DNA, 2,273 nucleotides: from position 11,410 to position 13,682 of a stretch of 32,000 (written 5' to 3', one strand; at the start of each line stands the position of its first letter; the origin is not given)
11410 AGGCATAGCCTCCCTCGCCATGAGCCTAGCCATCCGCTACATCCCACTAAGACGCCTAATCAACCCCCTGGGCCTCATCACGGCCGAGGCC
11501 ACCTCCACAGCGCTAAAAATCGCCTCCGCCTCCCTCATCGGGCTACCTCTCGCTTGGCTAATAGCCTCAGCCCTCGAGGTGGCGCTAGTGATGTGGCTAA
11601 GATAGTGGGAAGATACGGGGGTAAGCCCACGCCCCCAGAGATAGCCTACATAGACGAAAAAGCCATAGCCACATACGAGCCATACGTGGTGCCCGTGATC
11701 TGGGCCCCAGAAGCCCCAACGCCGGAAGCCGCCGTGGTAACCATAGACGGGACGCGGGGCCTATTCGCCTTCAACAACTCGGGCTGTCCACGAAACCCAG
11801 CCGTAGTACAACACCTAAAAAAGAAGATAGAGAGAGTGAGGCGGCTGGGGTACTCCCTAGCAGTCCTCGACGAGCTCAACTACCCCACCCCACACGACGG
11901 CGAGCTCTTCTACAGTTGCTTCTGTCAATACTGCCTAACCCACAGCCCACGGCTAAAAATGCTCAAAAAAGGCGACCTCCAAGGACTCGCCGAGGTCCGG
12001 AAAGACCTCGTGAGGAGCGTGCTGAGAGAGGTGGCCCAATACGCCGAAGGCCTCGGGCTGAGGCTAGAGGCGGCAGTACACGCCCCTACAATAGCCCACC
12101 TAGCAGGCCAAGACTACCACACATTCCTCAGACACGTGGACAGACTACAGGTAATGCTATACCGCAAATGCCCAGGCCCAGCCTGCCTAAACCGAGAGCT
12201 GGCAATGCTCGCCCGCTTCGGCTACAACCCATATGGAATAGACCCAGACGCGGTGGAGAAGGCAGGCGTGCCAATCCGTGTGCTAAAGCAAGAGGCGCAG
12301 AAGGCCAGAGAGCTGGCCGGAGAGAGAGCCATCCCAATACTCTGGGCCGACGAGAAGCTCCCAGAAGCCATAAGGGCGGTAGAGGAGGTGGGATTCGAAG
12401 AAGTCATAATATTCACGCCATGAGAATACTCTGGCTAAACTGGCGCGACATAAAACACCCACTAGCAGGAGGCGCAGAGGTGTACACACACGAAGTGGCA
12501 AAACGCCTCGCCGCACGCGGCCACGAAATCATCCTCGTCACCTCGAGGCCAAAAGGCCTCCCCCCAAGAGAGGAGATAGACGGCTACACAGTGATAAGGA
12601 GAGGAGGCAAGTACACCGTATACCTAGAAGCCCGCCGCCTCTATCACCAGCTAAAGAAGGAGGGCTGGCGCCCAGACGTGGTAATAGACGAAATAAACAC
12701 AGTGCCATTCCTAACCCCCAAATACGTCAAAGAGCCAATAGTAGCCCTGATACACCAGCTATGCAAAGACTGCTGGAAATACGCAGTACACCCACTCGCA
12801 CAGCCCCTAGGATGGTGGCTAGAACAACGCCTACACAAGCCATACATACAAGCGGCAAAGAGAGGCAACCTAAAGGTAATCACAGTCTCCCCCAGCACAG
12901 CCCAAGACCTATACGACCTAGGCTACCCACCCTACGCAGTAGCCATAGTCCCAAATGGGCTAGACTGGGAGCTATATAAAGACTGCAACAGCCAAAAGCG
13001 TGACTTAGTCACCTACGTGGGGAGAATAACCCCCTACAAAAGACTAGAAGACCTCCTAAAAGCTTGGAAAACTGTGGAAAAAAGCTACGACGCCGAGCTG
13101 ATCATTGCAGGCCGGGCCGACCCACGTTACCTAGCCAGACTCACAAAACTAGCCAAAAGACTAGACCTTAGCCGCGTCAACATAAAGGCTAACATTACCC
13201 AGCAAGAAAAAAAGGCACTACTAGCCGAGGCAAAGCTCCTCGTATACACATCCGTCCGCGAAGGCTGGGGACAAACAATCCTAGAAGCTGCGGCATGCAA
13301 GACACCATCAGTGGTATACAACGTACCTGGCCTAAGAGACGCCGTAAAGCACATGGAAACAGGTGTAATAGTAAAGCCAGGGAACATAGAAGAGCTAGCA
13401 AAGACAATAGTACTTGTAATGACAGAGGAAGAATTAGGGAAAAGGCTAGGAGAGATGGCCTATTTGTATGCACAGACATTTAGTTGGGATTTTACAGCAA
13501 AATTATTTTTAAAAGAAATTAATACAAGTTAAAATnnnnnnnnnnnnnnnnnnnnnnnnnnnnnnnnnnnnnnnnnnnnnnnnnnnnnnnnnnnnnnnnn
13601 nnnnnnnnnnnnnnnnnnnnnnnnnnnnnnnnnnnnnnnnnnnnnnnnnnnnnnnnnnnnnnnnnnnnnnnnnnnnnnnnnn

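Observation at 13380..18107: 18-30% GC foreign cassette(s) inside a 60-68% GC glycan locus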

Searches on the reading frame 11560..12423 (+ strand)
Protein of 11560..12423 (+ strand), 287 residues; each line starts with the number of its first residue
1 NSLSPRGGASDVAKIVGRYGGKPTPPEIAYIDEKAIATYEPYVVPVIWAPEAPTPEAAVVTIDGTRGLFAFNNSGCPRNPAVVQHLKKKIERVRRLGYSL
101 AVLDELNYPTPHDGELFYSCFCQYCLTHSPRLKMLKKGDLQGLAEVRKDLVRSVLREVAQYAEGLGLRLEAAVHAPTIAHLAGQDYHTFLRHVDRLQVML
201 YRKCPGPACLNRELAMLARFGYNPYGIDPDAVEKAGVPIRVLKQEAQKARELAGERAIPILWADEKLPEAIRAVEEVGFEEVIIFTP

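Call 5: search_protein_families(library=pfam, proteins=[window:11560-12423:+], max_evalue=0.01)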
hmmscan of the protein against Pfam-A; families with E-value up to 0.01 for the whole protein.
window:11560-12423:+ (287 aa): 0 families

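Call 56: search_protein_families(library=ncbifam, proteins=[window:11593-12423:+], max_evalue=0.001)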
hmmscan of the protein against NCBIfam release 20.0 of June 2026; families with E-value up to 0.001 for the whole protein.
window:11593-12423:+ (276 aa): 0 families

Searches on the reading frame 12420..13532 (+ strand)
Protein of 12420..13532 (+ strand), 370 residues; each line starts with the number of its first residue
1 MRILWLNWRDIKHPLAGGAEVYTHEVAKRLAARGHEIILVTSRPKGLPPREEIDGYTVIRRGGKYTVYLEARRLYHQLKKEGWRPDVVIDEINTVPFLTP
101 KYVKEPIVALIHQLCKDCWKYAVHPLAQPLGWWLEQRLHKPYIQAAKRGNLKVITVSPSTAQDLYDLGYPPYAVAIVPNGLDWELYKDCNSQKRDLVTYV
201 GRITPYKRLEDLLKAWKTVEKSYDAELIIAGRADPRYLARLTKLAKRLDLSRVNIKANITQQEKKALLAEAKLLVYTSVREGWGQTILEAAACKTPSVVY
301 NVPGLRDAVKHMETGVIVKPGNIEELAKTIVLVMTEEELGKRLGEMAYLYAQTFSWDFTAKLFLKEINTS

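Call 5: search_protein_families(library=pfam, proteins=[window:12420-13532:+], max_evalue=0.01)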
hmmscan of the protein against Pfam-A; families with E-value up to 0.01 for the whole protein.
window:12420-13532:+ (370 aa): 7 families
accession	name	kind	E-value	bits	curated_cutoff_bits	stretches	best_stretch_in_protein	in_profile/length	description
PF00534.26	Glycos_transf_1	-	1.6e-34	119.3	26.4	1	192-348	13-170/172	Glycosyl transferases group 1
PF13692.12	Glyco_trans_1_4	-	1.4e-26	93.9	27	1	196-334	3-140/142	Glycosyl transferases group 1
PF13439.12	Glyco_transf_4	-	7.6e-21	75.3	28.5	1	17-182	2-167/170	Glycosyltransferase Family 4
PF13579.12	Glyco_trans_4_4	-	3.6e-15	57.1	29.7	1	17-180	1-158/158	Glycosyl transferase 4-like domain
PF20706.3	GT4-conflict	-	2.1e-09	37.3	26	1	190-318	193-324/385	Family 4 Glycosyltransferase in conflict systems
PF13524.12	Glyco_trans_1_2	-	0.0043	17.4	25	1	212-348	5-126/144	Glycosyl transferase-like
PF13477.12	Glyco_trans_4_2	-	0.0078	16.8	23.4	0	17-80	7-72/139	Glycosyl transferase 4-like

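Call 10: find_related_loci(query=window:12420-13532:+, collection=genome_contigs, flank=10000)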
Query window:12420-13532:+ (370 aa) in genome_contigs; peptide patterns used: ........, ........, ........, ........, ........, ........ (x = any residue, [..] = any of these).
44 stretches matched a pattern; 8 encode a relative of the query (tblastn E <= 1e-3); 8 distinct loci.
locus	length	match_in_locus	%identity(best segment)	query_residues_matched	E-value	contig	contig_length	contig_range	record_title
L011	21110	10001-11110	67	1-365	4e-170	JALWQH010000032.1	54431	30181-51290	MAG: Desulfurococcales archaeon isolate M2_metabat1_scaf2bin.040 M2_NODE_392_length_54431_cov_6.816422, whole genome sho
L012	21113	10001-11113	64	1-367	1e-159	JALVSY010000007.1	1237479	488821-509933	MAG: Pyrodictiaceae archaeon isolate M1_maxbin2_scaf2bin.012 M1_NODE_1_length_1237479_cov_161.761673, whole genome shotg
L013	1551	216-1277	41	1-368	7e-80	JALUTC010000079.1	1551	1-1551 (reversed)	MAG: archaeon isolate S146_metabat2_scaf2bin.220 S146_NODE_171591_length_1551_cov_4.278090, whole genome shotgun sequenc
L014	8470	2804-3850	41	1-363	2e-74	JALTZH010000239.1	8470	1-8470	MAG: archaeon isolate S141_metabat2_scaf2bin.124 S141_NODE_8810_length_8470_cov_2.533142, whole genome shotgun sequence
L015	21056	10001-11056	38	1-365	1e-69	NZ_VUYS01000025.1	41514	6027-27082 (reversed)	Candidatus Nitrosocosmicus agrestis strain SS NODE_53_length_41356_cov_16.036406, whole genome shotgun sequence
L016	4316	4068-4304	49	1-75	6e-21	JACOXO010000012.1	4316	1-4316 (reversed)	MAG: Candidatus Gottesmanbacteria bacterium isolate NC_groundwater_155_Ag_S-0.1um_35_9 S4_GD2017_2_S1_scaffold_15630, wh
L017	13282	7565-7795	42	271-347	5e-14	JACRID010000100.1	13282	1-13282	MAG: Candidatus Peregrinibacteria bacterium isolate NC_groundwater_1794_Pr3_B-0.1um_45_30 SR-2_scaffold_141_4160080, who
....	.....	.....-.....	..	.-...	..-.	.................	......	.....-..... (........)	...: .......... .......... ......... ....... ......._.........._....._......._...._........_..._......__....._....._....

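Call 35: search_protein_families(library=pfam, proteins=[L012:11148-12185:+, L012:12480-12911:+, L012:12919-13740:+, L012:13737-14672:+, L012:14692-17370:+, L012:17427-18659:+, L012:18652-19797:+, L012:7787-9226:+, L012:9229-9786:+, L012:6690-7538:+], max_evalue=0.001)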
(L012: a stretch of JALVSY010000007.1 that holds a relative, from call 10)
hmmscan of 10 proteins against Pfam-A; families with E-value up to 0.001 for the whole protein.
L012:11148-12185:+ (345 aa): 8 families
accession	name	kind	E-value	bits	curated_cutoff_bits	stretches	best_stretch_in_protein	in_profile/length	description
PF01637.24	ATPase_2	-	5.9e-66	222.9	33.2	1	16-225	1-224/225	ATPase domain predominantly from Archaea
PF13191.12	AAA_16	-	2.6e-07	31.7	32.6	1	16-110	2-103/167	AAA ATPase domain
PF25199.1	nSTAND_NTPase5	-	4.4e-06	27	34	1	21-125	27-127/145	Novel STAND NTPase 5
PF00931.28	NB-ARC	-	2e-05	24.4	23.5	1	28-140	11-118/248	NB-ARC domain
PF13401.12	AAA_22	-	5e-05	24.1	27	1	36-150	6-110/130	AAA domain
PF24883.2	NPHP3_N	-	0.00027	21.6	24.8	1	33-110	20-96/164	Nephrocystin 3, N-terminal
PF13173.12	AAA_14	-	0.0004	20.8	27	0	36-149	3-86/129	AAA domain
PF00004.35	AAA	-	0.00051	20.9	21.2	0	39-167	2-108/131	ATPase family associated with various cellular activities (AAA)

L012:12480-12911:+ (143 aa): 0 families

L012:12919-13740:+ (273 aa): 2 families
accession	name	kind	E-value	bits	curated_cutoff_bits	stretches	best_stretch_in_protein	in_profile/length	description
PF00535.33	Glycos_transf_2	-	2.7e-24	86.4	23.3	1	8-126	1-127/168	Glycosyl transferase family 2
PF13641.12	Glyco_tranf_2_3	-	2.3e-07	31.5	27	1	7-126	3-135/230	Glycosyltransferase like family 2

L012:13737-14672:+ (311 aa): 6 families
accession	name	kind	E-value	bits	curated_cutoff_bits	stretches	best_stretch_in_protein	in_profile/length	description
PF00535.33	Glycos_transf_2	-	3e-31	109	23.3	1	10-147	1-132/168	Glycosyl transferase family 2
PF13641.12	Glyco_tranf_2_3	-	1.5e-19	71.3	27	1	9-224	3-214/230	Glycosyltransferase like family 2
PF10111.15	Glyco_tranf_2_2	-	1e-09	38.7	27.3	1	10-216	1-211/276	Glycosyltransferase like family 2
PF13632.12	Glyco_trans_2_3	-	2.3e-09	37.8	27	1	89-276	1-182/198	Glycosyl transferase family group 2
PF13712.12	Glyco_tranf_2_5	-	0.00027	21.1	27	0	70-119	37-87/210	Glycosyltransferase like family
PF13506.12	Glyco_transf_21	-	0.00071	19.5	21.7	0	85-228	29-160/174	Glycosyl transferase family 21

L012:14692-17370:+ (892 aa): 0 families

L012:17427-18659:+ (410 aa): 1 family
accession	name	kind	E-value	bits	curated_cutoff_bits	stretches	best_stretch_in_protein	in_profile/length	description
PF00534.26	Glycos_transf_1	-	4e-07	30.2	26.4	1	260-358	13-99/172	Glycosyl transferases group 1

L012:18652-19797:+ (381 aa): 2 families
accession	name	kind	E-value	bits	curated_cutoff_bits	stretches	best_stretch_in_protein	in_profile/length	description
PF00535.33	Glycos_transf_2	-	1.3e-09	38.7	23.3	1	17-130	2-105/168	Glycosyl transferase family 2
PF13641.12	Glyco_tranf_2_3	-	3.9e-08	34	27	1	15-246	3-214/230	Glycosyltransferase like family 2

L012:7787-9226:+ (479 aa): 7 families
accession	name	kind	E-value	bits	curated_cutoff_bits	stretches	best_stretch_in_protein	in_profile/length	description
PF13304.12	AAA_21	-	6.1e-22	79.5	27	2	330-427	191-304/304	AAA domain, putative AbiEii toxin, Type IV TA system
PF13175.12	AAA_15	-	1.4e-16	61.6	32.1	1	12-58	3-50/374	AAA ATPase domain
PF02463.25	SMC_N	-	5.4e-14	52.6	40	1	12-55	2-47/220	RecF/RecN/SMC N terminal domain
PF13476.12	AAA_23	-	1.1e-10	42.9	27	1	14-52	1-39/201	AAA domain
PF11398.14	DUF2813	-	3.9e-05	23.6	21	1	12-78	3-63/372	Protein of unknown function (DUF2813)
PF00005.33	ABC_tran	-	0.00076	20.5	25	0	24-58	2-37/137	ABC transporter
PF13555.12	AAA_29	-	0.00079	19.6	27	0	15-55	4-45/61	P-loop containing region of AAA domain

L012:9229-9786:+ (185 aa): 0 families

L012:6690-7538:+ (282 aa): 1 family
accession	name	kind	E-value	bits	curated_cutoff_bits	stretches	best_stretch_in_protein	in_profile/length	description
PF00535.33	Glycos_transf_2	-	1.4e-18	67.9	23.3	1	47-214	1-165/168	Glycosyl transferase family 2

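Call 36: search_protein_families(library=pfam, proteins=[L011:5096-6754:+, L011:6717-8216:+, L011:8762-9199:+, L011:9192-10019:+, L011:11130-11966:+, L011:11987-12982:+, L011:12969-14264:+, L011:14285-16105:+, L011:16114-17304:+, L011:17268-18113:+], max_evalue=0.001)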
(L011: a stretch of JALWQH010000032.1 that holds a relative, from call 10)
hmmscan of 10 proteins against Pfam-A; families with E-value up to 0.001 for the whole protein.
L011:5096-6754:+ (552 aa): 0 families

L011:6717-8216:+ (499 aa): 0 families

L011:8762-9199:+ (145 aa): 0 families

L011:9192-10019:+ (275 aa): 3 families
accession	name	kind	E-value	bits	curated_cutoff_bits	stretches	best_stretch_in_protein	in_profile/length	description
PF00535.33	Glycos_transf_2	-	1.5e-27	97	23.3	1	34-200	1-166/168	Glycosyl transferase family 2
PF13641.12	Glyco_tranf_2_3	-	4e-10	40.5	27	1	33-231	3-205/230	Glycosyltransferase like family 2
PF10111.15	Glyco_tranf_2_2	-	4.3e-05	23.6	27.3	1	34-138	1-105/276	Glycosyltransferase like family 2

L011:11130-11966:+ (278 aa): 3 families
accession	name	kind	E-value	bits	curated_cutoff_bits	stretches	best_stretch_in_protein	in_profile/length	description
PF00535.33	Glycos_transf_2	-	2.4e-26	93.1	23.3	1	7-118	1-120/168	Glycosyl transferase family 2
PF13641.12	Glyco_tranf_2_3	-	2.7e-06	28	27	1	6-100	3-109/230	Glycosyltransferase like family 2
PF10111.15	Glyco_tranf_2_2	-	0.00013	22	27.3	1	7-98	1-102/276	Glycosyltransferase like family 2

L011:11987-12982:+ (331 aa): 1 family
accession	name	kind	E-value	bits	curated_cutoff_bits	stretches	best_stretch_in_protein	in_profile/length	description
PF01663.27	Phosphodiest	-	3.5e-07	30.6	23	1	198-291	157-228/342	Type I phosphodiesterase / nucleotide pyrophosphatase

L011:12969-14264:+ (431 aa): 2 families
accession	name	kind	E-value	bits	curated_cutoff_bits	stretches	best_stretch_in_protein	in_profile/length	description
PF00534.26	Glycos_transf_1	-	3.7e-12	46.6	26.4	1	224-361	11-133/172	Glycosyl transferases group 1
PF13692.12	Glyco_trans_1_4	-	8.1e-11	42.8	27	1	228-352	1-108/142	Glycosyl transferases group 1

L011:14285-16105:+ (606 aa): 0 families

L011:16114-17304:+ (396 aa): 2 families
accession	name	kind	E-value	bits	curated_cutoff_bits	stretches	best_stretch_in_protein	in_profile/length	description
PF00534.26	Glycos_transf_1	-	6.3e-26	91.4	26.4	1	210-372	10-164/172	Glycosyl transferases group 1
PF13692.12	Glyco_trans_1_4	-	3.3e-21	76.5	27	1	217-365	3-141/142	Glycosyl transferases group 1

L011:17268-18113:+ (281 aa): 2 families
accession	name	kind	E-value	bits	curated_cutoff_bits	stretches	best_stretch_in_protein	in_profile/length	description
PF05050.19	Methyltransf_21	-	4.6e-17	63.1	22.7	1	106-258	1-161/173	Methyltransferase FkbM domain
PF05575.17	V_cholerae_RfbT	-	5.1e-06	26.4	27.9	1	101-228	80-204/286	Vibrio cholerae RfbT protein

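Call 56: search_protein_families(library=ncbifam, proteins=[window:12420-13532:+], max_evalue=0.001)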
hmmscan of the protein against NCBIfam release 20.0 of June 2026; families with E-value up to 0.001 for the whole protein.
window:12420-13532:+ (370 aa): 35 families (the best 25 are shown)
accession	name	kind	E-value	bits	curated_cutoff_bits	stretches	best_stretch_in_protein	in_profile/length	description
TIGR02149.1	glgA_Coryne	subfamily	8.6e-23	81.1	302.4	1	150-361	145-381/391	glycogen synthase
TIGR03999.1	thiol_BshA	equivalog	8.6e-23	80.9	273.7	1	191-355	196-358/375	N-acetyl-alpha-D-glucosaminyl L-malate synthase BshA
TIGR03449.1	mycothiol_MshA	equivalog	9.6e-23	80.7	462.5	1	192-364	218-397/406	D-inositol-3-phosphate glycosyltransferase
NF041876.1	EPS_EpsE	equivalog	7.1e-22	78.2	400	1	195-347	215-372/389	exopolysaccharide biosynthesis GT4 family glycosyltransferase EpsE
NF041010.1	glycosy_Agl16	equivalog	2.4e-21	76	575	1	147-361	131-342/352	glycosylation protein Agl16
TIGR04047.1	MSMEG_0565_glyc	hypoth_equivalog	8.6e-20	71.1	259.85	1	177-364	164-368/373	MSMEG_0565 family glycosyltransferase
TIGR03088.1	stp2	hypoth_equivalog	1.6e-16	60.3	409.05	1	189-361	189-364/374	TIGR03088 family PEP-CTERM/XrtA system glycosyltransferase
NF046085.1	XrtY_assoc_Gly1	equivalog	1.9e-15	56.6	400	1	196-343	211-356/387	XrtY-associated glycosyltransferase XYAG1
NF038295.1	EPS_HpsP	equivalog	5.8e-15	55.2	550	1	192-364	205-381/388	hormogonium polysaccharide biosynthesis glycosyltransferase HpsP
NF047880.1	glyco_SdgA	exception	1.8e-13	49.9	800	1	188-357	309-477/488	serine-aspartate repeat adhesin O-glycosyltransferase SdgA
NF038229.1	Glyco4_Geo_Pelo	equivalog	1.6e-12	47.1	400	1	177-348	138-313/338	GPMC system family 4 glycosyltransferase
TIGR02095.1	glgA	subfamily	3.4e-12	45.8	328.45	1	192-364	292-471/477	glycogen/starch synthase, ADP-glucose type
NF050056.1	ProtGlycPglH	equivalog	3.5e-12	46.1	600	1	173-365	158-348/354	GalNAc-alpha-(1->4)-GalNAc-alpha-(1->3)-diNAcBac-PP-undecaprenol alpha-1,4-N-acetyl-D-galactosaminyltransferase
NF053787.1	GlcN_PG_synth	equivalog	8.9e-12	44.5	480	1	192-363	195-352/361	N-acetylglucosaminyl phosphatidylglycerol synthase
NF047684.1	TeichurnBiosyTuaC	equivalog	6.3e-11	41.8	550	1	192-344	217-362/391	teichuronic acid biosynthesis protein TuaC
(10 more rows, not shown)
